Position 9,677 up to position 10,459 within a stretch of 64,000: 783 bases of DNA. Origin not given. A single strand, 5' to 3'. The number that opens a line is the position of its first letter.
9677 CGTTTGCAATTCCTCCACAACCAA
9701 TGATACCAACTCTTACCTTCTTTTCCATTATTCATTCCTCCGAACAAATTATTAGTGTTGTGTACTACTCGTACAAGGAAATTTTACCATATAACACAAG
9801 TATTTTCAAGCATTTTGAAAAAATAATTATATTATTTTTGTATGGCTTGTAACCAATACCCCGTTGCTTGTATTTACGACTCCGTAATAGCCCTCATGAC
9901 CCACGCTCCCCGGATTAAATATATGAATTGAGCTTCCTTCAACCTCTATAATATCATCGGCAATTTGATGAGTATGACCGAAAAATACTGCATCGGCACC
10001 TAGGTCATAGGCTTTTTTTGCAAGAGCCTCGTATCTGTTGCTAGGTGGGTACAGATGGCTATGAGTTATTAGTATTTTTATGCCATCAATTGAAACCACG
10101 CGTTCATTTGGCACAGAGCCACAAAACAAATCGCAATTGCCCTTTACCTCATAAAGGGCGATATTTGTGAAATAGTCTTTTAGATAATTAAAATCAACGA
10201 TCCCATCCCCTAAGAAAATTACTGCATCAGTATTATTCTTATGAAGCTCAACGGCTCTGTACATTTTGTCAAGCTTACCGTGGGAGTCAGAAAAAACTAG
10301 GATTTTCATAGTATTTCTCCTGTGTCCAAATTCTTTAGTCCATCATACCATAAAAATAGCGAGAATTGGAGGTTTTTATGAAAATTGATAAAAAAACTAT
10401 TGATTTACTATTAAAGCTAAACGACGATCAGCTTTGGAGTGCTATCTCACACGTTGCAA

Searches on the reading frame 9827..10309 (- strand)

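Call 45: search_protein_families(library=pfam, proteins=[window:9827-10309:-], max_evalue=0.000001)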
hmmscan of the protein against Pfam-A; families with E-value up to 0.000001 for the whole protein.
window:9827-10309:- (160 aa): 2 families
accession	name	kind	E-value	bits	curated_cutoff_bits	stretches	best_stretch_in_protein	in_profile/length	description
PF12850.12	Metallophos_2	-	1.5e-25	90.5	27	1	1-139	1-138/154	Calcineurin-like phosphoesterase superfamily domain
PF00149.33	Metallophos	-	4.7e-11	43.9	21.5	0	1-60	1-71/191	Calcineurin-like phosphoesterase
